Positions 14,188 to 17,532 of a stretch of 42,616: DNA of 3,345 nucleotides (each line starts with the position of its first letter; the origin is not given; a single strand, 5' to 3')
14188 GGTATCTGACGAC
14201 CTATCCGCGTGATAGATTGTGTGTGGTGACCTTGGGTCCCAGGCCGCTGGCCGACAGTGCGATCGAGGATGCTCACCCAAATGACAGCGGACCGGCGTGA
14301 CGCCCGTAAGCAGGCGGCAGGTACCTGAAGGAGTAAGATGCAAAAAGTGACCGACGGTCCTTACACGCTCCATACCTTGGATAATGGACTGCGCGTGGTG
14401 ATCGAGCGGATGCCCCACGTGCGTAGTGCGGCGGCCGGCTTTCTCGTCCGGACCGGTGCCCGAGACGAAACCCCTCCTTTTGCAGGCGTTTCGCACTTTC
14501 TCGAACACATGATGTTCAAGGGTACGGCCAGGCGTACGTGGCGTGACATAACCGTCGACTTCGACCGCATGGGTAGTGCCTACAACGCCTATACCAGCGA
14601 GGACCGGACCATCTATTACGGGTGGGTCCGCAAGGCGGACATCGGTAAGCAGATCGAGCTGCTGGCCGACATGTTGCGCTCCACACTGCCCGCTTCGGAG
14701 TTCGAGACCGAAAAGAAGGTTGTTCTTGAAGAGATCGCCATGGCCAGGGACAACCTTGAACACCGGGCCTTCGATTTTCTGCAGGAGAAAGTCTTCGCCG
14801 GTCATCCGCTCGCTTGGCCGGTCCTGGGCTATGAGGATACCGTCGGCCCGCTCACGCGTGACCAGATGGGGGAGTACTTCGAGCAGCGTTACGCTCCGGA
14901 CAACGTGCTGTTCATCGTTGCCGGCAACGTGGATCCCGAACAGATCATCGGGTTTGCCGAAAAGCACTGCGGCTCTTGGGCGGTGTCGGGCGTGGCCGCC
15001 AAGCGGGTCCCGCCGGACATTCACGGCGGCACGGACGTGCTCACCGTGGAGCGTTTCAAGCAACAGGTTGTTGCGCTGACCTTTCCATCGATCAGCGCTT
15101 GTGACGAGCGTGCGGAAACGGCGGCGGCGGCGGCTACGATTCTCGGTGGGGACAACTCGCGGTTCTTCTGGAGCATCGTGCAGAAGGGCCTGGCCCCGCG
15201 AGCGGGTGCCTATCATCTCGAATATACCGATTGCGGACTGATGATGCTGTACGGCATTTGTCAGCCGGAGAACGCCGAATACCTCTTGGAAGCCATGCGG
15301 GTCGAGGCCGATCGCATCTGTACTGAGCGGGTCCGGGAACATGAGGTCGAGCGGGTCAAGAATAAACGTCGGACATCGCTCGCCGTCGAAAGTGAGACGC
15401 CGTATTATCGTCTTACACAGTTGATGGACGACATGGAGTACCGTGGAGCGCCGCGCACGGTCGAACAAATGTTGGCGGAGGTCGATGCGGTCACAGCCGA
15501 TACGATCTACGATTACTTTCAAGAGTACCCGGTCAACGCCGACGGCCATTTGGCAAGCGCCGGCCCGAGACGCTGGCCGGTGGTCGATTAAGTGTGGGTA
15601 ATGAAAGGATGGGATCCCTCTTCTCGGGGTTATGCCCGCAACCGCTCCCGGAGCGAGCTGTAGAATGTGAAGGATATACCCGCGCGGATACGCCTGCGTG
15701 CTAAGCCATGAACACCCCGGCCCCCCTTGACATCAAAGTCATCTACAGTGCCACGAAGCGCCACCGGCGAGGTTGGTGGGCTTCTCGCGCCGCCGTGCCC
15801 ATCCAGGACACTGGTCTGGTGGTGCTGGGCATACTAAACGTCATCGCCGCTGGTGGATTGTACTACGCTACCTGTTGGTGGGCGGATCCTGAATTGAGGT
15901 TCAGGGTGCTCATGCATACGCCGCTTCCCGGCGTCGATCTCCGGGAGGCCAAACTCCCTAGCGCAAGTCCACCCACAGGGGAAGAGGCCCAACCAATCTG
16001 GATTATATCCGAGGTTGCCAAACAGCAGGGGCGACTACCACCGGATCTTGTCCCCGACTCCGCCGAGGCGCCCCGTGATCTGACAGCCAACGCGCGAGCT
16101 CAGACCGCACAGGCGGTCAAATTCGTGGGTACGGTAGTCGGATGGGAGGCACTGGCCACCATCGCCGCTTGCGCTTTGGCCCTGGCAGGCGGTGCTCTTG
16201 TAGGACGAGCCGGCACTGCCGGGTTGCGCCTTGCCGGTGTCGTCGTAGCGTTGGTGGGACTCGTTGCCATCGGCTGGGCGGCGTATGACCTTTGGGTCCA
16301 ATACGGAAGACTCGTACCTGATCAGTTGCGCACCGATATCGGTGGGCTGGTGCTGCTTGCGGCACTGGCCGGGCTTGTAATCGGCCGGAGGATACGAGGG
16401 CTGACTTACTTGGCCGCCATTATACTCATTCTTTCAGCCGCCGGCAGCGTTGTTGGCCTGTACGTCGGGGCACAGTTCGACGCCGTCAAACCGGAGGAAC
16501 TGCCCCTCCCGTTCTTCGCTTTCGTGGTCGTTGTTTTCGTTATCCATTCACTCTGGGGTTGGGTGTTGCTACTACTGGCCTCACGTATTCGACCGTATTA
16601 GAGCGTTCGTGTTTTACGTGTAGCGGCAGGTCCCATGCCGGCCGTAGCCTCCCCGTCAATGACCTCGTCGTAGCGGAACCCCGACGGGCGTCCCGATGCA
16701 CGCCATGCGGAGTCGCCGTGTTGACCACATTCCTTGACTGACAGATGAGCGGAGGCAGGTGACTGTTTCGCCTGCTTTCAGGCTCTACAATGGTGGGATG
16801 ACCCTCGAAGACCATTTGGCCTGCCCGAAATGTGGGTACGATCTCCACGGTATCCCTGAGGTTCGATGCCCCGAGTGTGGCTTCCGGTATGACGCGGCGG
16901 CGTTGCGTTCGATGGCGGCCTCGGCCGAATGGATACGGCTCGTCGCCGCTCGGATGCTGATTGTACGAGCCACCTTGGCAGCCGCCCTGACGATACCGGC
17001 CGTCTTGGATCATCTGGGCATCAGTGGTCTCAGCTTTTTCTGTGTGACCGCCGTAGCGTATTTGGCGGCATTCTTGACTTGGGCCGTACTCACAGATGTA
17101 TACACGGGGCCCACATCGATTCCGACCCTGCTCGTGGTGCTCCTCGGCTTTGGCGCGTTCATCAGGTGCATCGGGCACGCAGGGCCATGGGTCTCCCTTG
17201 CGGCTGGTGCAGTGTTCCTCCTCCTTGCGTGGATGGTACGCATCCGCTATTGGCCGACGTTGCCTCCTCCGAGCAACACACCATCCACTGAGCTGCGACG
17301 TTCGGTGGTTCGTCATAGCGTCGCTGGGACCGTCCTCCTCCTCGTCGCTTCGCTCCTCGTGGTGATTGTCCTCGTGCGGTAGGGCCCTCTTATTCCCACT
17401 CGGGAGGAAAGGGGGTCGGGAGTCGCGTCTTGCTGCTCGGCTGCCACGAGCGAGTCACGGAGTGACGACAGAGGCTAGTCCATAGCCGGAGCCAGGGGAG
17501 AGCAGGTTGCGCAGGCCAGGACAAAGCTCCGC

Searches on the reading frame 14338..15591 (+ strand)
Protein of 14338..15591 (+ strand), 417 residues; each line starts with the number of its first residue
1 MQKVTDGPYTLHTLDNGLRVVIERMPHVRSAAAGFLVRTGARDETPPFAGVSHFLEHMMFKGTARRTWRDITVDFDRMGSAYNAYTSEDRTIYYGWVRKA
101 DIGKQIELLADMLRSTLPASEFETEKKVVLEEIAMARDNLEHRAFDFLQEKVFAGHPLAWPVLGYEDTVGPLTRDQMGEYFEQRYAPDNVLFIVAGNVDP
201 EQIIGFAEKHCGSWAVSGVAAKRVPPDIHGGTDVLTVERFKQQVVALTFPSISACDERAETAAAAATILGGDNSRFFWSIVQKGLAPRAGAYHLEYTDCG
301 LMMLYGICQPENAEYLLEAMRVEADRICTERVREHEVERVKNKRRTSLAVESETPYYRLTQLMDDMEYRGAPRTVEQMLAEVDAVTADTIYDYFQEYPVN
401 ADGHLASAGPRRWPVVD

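Call 74: search_protein_families(library=pfam, max_evalue=0.001, proteins=[window:14338-15591:+])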
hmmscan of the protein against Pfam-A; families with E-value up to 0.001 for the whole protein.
window:14338-15591:+ (417 aa): 2 families
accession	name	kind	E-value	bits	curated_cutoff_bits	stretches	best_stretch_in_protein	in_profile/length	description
PF00675.25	Peptidase_M16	-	2.1e-32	112.5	22.3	1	19-163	1-146/149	Insulinase (Peptidase family M16)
PF05193.26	Peptidase_M16_C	-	5.9e-31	108.2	23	1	172-343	2-180/181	Peptidase M16 inactive domain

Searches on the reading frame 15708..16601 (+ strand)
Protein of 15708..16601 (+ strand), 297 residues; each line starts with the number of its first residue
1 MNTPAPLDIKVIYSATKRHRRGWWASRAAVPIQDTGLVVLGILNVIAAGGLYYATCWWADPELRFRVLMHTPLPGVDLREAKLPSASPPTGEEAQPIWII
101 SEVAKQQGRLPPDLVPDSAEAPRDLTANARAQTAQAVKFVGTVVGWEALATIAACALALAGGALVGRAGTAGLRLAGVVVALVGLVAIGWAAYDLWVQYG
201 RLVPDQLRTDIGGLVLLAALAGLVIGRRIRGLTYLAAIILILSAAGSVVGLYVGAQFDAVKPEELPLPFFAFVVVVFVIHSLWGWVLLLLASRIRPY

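Call 6: search_protein_families(library=pfam, max_evalue=0.1, proteins=[window:15708-16601:+])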
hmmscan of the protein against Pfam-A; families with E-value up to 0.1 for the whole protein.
window:15708-16601:+ (297 aa): 1 family
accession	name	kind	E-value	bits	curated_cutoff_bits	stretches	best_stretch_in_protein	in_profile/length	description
PF19992.4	DUF6427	-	0.059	13.1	25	1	214-280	15-81/301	Family of unknown function (DUF6427)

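Call 7: search_protein_families(library=ncbifam, max_evalue=0.1, proteins=[window:15708-16601:+])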
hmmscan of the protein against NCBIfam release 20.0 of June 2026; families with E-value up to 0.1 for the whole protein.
window:15708-16601:+ (297 aa): 1 family
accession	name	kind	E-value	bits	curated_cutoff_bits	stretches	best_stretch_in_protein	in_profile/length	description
TIGR02602.1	8TM_EpsH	subfamily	0.055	13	105.55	1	184-286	13-112/241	exosortase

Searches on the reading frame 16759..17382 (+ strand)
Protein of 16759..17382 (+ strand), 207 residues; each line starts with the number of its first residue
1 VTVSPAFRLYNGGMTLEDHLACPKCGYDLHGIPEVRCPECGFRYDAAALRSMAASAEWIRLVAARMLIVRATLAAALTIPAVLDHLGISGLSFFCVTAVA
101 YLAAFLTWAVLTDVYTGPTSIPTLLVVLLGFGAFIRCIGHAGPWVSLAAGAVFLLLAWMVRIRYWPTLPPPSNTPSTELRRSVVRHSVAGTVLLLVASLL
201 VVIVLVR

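Call 6: search_protein_families(library=pfam, max_evalue=0.1, proteins=[window:16759-17382:+])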
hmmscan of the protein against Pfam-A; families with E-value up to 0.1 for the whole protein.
window:16759-17382:+ (207 aa): 9 families
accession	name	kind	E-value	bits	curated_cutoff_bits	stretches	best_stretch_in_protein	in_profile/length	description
PF13248.11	Zn_ribbon_3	-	0.0041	17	27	0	21-29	18-26/26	zinc-ribbon domain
PF13240.11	Zn_Ribbon_1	-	0.0085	16.3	25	0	22-29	16-23/23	zinc-ribbon domain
PF01907.25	Ribosomal_L37e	-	0.0094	16.4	27.6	1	17-47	13-41/53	Ribosomal protein L37e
PF12773.13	DZR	-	0.011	16.4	27.3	1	19-45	12-35/45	Double zinc ribbon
PF24460.1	DUF7575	-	0.016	15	28.5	0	34-45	3-14/28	Domain of unknown function (DUF7575)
PF07282.18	Cas12f1-like_TNB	-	0.021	15.4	26.3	1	22-46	31-52/60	Cas12f1-like, TNB domain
PF18912.6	DZR_2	-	0.035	14.4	27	1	17-44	19-46/56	Double zinc ribbon domain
PF13717.11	Zn_ribbon_4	-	0.048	14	30.3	0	35-45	3-13/36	zinc-ribbon domain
PF22191.2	IBR_1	-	0.075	13.4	27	0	35-47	4-16/47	IBR domain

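Call 7: search_protein_families(library=ncbifam, max_evalue=0.1, proteins=[window:16759-17382:+])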
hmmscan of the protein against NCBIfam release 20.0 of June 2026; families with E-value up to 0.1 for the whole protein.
window:16759-17382:+ (207 aa): 7 families
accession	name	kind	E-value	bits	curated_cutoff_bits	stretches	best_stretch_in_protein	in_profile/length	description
NF003214.0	PRK04179.1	equivalog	0.0055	16.6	71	1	18-43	16-41/62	50S ribosomal protein L37e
NF033497.1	rubre_like_arch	subfamily_domain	0.016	14.9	32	1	22-41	3-23/34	rubrerythrin-like domain-containing protein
NF011481.0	PRK14890.1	equivalog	0.048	13.7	61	0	36-43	52-59/61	putative Zn-ribbon RNA-binding protein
NF041911.1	HVO_0649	equivalog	0.052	13.4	70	0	34-48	22-36/65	HVO_0649 family zinc finger protein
NF049953.1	ribbon_DG_selen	exception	0.076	12.9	130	0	18-43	146-170/172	zinc ribbon-containing (seleno)protein DG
TIGR04165.1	methano_modCys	hypoth_equivalog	0.077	13.3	60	0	20-26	7-14/50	TIGR04165 family Cys-rich peptide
NF001607.0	PRK00398.1-4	equivalog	0.091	12.5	89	0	22-41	12-35/53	DNA-directed RNA polymerase subunit P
